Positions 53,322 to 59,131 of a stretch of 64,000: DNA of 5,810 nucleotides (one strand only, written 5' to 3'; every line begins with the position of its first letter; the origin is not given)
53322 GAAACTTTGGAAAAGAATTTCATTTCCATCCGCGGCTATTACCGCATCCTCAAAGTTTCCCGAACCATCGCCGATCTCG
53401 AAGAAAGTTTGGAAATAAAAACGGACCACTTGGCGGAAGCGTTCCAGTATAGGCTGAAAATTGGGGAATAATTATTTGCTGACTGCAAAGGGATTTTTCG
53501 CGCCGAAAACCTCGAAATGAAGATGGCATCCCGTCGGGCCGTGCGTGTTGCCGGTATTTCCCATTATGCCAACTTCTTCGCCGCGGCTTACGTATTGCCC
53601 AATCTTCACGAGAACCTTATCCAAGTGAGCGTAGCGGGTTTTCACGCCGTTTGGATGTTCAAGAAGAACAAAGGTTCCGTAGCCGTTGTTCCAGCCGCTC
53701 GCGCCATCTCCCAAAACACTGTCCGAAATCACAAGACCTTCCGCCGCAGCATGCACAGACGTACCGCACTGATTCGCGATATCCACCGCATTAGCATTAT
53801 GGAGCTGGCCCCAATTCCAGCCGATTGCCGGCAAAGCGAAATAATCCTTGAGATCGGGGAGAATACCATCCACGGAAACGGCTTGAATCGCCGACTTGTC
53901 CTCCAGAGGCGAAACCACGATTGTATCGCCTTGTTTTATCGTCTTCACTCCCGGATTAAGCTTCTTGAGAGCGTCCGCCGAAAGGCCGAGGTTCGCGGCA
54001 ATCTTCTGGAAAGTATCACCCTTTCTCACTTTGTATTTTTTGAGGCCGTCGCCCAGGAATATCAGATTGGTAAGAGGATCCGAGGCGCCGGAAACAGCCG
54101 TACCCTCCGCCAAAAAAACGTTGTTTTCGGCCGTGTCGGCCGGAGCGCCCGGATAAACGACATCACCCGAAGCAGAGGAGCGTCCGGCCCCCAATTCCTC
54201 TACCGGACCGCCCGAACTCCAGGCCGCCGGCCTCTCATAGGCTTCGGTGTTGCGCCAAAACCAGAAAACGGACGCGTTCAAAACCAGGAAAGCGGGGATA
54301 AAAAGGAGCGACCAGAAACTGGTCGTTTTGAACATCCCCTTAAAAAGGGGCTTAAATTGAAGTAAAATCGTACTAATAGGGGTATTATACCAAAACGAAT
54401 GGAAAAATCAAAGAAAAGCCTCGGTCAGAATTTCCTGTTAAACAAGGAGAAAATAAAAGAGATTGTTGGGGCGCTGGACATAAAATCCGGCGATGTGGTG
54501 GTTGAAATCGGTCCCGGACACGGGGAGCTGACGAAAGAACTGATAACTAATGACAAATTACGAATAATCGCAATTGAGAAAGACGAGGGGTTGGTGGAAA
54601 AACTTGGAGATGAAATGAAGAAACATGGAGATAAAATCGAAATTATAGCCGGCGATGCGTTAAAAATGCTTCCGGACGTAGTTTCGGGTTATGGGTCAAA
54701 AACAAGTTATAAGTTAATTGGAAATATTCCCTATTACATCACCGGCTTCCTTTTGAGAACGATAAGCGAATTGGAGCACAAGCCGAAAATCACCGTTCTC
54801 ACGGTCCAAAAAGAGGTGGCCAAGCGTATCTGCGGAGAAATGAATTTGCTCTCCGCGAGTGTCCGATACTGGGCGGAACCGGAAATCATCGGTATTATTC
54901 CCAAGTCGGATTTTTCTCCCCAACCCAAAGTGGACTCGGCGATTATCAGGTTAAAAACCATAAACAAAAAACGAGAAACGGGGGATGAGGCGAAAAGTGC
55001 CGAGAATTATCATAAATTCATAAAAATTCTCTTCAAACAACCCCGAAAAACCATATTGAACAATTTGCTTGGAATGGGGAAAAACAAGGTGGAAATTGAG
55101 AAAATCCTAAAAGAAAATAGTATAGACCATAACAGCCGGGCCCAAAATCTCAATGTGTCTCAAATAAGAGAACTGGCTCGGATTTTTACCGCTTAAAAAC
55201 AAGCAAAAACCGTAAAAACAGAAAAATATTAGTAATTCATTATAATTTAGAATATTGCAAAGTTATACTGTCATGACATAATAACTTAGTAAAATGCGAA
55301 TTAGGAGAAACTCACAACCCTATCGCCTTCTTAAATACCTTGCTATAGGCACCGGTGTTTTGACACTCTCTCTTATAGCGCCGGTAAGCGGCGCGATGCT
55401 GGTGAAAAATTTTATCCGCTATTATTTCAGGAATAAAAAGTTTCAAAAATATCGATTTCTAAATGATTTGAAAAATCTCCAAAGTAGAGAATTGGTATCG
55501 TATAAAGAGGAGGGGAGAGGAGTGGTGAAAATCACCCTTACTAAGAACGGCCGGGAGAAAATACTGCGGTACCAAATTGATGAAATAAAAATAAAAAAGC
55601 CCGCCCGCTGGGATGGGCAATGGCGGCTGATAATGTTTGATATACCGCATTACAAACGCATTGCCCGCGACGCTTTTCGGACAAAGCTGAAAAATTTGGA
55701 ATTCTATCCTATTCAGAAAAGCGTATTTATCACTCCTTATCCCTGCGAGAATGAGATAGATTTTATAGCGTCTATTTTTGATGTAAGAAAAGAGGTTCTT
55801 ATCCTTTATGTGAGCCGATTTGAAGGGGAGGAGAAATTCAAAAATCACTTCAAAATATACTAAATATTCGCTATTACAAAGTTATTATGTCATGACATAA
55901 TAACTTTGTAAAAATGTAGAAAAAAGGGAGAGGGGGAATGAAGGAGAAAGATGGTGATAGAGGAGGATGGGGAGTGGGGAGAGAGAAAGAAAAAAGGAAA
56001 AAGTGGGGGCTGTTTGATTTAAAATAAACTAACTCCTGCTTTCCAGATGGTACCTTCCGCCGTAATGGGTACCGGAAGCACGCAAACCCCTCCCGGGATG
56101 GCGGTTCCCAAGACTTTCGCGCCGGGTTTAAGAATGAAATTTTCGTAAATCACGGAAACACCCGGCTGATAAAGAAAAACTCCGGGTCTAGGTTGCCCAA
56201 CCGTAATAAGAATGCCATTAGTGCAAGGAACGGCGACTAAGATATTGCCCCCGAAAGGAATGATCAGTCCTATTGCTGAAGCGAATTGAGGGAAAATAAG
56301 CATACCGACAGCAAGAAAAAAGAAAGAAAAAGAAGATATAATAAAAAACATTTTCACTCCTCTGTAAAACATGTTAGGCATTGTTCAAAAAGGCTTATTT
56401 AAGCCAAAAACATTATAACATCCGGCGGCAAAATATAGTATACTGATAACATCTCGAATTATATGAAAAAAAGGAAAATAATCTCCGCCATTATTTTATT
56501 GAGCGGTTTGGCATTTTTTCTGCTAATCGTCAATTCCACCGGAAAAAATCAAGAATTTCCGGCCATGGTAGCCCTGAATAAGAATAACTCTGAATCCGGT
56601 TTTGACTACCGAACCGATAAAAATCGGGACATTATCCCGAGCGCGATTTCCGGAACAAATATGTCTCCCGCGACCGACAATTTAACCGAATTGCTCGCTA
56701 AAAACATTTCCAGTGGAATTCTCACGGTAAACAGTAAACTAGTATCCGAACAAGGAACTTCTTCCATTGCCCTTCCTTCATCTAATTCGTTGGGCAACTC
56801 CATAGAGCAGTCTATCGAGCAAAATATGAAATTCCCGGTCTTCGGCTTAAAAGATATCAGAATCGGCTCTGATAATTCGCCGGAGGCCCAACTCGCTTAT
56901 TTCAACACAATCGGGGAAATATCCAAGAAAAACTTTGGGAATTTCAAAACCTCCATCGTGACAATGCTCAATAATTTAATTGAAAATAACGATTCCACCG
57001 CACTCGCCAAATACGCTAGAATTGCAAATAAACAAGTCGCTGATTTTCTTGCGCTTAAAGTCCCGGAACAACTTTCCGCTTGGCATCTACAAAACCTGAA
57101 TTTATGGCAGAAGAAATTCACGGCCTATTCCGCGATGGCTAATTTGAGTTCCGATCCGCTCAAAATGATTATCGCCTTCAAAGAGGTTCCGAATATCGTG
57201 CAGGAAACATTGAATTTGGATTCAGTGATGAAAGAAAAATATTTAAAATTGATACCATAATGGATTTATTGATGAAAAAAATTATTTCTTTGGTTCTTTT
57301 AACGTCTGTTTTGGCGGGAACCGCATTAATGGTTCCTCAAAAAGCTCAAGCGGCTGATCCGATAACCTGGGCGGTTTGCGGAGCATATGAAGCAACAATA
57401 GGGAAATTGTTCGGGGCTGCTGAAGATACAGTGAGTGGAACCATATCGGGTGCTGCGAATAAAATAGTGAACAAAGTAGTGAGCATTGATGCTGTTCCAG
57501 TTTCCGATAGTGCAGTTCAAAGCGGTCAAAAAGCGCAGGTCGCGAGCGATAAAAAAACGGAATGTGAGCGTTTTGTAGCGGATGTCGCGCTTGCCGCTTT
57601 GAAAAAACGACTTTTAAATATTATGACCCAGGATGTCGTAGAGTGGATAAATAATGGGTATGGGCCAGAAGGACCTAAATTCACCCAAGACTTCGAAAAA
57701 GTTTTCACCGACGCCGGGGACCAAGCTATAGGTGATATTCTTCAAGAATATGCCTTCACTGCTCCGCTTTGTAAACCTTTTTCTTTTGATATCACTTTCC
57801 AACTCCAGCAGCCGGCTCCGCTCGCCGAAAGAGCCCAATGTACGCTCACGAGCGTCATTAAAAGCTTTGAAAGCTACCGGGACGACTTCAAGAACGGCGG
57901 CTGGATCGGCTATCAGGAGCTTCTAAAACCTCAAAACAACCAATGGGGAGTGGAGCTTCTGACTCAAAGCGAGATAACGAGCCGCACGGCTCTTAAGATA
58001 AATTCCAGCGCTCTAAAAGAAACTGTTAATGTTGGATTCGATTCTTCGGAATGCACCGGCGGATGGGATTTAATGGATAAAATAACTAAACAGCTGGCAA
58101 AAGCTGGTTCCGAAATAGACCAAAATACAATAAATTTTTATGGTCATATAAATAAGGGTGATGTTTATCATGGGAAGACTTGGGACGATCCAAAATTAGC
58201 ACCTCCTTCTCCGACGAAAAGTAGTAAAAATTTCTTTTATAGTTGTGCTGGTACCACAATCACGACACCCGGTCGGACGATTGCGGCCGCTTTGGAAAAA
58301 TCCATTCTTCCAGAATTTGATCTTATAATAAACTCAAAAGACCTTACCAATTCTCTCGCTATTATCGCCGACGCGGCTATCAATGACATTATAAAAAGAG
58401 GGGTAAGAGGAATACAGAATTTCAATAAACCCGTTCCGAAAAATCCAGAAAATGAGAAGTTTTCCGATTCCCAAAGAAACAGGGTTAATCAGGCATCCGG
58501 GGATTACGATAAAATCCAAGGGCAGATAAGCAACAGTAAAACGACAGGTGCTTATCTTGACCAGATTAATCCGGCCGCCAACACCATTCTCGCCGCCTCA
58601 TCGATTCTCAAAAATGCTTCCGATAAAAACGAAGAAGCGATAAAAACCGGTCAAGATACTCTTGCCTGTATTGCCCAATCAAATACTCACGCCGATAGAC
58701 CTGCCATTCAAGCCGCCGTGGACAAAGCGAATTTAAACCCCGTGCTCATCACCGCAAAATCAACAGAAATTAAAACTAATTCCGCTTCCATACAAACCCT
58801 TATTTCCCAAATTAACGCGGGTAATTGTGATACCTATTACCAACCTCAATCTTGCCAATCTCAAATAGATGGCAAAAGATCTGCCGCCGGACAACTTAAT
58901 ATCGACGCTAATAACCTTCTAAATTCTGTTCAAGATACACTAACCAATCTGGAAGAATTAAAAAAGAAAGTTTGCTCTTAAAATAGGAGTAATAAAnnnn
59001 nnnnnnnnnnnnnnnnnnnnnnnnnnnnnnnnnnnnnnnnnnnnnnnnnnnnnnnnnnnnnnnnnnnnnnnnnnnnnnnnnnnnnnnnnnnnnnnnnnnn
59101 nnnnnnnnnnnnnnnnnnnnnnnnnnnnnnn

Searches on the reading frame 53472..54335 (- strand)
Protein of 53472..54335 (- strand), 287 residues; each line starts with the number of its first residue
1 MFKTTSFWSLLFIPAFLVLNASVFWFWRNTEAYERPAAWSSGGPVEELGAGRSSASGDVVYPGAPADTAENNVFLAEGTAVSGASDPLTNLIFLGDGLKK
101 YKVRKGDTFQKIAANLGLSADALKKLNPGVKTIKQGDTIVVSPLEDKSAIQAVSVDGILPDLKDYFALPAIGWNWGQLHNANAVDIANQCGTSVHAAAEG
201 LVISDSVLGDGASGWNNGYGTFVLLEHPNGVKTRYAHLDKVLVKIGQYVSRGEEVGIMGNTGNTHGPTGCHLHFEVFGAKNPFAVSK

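Call 9: search_protein_families(library=pfam, proteins=[window:53472-54335:-], max_evalue=0.001)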
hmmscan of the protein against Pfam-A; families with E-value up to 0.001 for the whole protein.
window:53472-54335:- (287 aa): 3 families
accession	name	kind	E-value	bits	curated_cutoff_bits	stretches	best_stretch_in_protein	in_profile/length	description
PF01551.29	Peptidase_M23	-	2e-24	86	28.7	1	181-281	3-92/96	Peptidase family M23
PF01476.26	LysM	-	1.5e-08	34.9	20.9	1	101-141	1-42/43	LysM domain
PF23577.1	LysM_RLK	-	6.3e-05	23.4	27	1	101-140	3-41/44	LysM domain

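Call 34: search_protein_families(library=ncbifam, proteins=[window:53472-54335:-], max_evalue=0.1)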
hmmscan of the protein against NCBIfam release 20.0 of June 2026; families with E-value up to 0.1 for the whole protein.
window:53472-54335:- (287 aa): 19 families
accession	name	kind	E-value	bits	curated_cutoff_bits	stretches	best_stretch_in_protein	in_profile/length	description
NF053825.1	PdgNdpepShyA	equivalog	2.6e-17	62.6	700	1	176-280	291-384/425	peptidoglycan DD-endopeptidase ShyA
NF008652.0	PRK11649.1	equivalog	3e-17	62.4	341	1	176-279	308-400/439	murein DD-endopeptidase MepM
NF041208.1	celldiv_DipM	equivalog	1.3e-15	57.6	740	1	182-284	320-412/419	cell division endopeptidase DipM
NF053824.1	PdgNdpepShyC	equivalog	1.5e-15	57.1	700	1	176-277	291-381/429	peptidoglycan DD-endopeptidase ShyC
NF052336.1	PdgHdaseHSB100310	equivalog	2.2e-15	56.8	500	1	172-276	48-141/316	peptidoglycan hydrolase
NF040883.1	amid_act_ActS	equivalog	6.4e-14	51.8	375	1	183-275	138-219/242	amidase activator ActS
NF050804.1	CellDivDipMCaul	equivalog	6.5e-14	51.6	900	1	182-277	529-614/634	cell division endopeptidase DipM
NF052530.1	Heli_ShapePgp3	exception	3.2e-11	42.9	300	1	186-277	172-252/270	peptidoglycan metallopeptidase Pgp3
NF047755.1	LIC_10271_M23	exception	5.7e-10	39.3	180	1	99-258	25-186/207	LIC_10271 family cell wall hydrolase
NF053738.1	S2SprSpoIIQBc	equivalog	7.5e-09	35.5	250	1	181-276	122-210/232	stage II sporulation protein SpoIIQ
NF008123.1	PRK10871.1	equivalog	1.5e-08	34.4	311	1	183-276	267-349/365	murein hydrolase activator NlpD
NF008644.1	PRK11637.1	equivalog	2.8e-07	29.9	270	1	184-276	289-370/385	murein hydrolase activator EnvC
NF004799.0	PRK06148.1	subfamily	2.2e-06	26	1128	1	183-276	443-537/1015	hypothetical protein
NF042931.1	SAG1386_EF1546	equivalog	2.9e-06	27.4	80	1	99-136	110-152/158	SAG1386/EF1546 family surface-associated protein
NF052529.1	PG_M23_Pgp6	exception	5.6e-05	22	600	1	216-276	362-419/452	peptidoglycan metallopeptidase Pgp6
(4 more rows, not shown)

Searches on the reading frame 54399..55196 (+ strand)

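Call 9: search_protein_families(library=pfam, proteins=[window:54399-55196:+], max_evalue=0.001)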
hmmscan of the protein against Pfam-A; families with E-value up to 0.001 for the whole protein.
window:54399-55196:+ (265 aa): 4 families
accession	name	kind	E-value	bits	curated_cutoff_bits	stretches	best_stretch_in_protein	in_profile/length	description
PF00398.26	RrnaAD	-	1.7e-48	165.5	24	1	2-261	2-259/263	Ribosomal RNA adenine dimethylase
PF02390.23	Methyltransf_4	-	0.00016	21.6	24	1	33-95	4-68/173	Putative methyltransferase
PF13649.12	Methyltransf_25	-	0.00069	20.7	27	0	34-90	1-58/97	Methyltransferase domain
PF12847.13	Methyltransf_18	-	0.00096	19.6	27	0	28-107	12-100/151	Methyltransferase domain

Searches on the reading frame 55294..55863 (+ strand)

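Call 9: search_protein_families(library=pfam, proteins=[window:55294-55863:+], max_evalue=0.001)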
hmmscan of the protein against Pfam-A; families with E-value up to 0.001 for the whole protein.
window:55294-55863:+ (189 aa): 2 families
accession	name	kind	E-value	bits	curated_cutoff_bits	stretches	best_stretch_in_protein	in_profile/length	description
PF20803.2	PaaX_M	-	2e-20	73.1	24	1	104-177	2-75/83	PaaX protein central Cas2-like domain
PF09827.14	CRISPR_Cas2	-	2.2e-05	25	23.8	1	110-147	2-36/74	CRISPR associated protein Cas2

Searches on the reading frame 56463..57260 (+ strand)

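Call 10: search_protein_families(library=pfam, proteins=[window:56463-57260:+], max_evalue=0.01)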
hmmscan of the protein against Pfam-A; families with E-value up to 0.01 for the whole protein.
window:56463-57260:+ (265 aa): 0 families

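Call 20: search_protein_families(library=pfam, proteins=[window:56463-57260:+], max_evalue=1)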
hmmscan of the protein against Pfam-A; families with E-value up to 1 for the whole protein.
window:56463-57260:+ (265 aa): 1 family
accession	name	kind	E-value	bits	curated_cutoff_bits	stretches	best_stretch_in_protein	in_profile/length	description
PF14605.12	Nup35_RRM_2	-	0.17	12.3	27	1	144-166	18-39/53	Nup53/35/40-type RNA recognition motif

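Call 34: search_protein_families(library=ncbifam, proteins=[window:56463-57260:+], max_evalue=0.1)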
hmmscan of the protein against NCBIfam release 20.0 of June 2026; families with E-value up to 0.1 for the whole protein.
window:56463-57260:+ (265 aa): 0 families

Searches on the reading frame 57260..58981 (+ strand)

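Call 10: search_protein_families(library=pfam, proteins=[window:57260-58981:+], max_evalue=0.01)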
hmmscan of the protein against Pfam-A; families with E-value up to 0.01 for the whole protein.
window:57260-58981:+ (573 aa): 0 families

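Call 20: search_protein_families(library=pfam, proteins=[window:57260-58981:+], max_evalue=1)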
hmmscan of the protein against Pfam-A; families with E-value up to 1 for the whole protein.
window:57260-58981:+ (573 aa): 0 families

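Call 34: search_protein_families(library=ncbifam, proteins=[window:57260-58981:+], max_evalue=0.1)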
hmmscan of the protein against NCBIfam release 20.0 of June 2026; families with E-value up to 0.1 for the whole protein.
window:57260-58981:+ (573 aa): 2 families
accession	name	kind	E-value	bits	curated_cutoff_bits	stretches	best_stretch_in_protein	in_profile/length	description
NF053612.1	anchor_PA1041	equivalog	0.0037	17.3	250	1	5-69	2-65/236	PA1041 family peptidoglycan-binding anchor lipoprotein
TIGR03033.1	phage_rel_nuc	subfamily_domain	0.039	14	68.05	1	459-535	68-136/153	lambda-exonuclease family protein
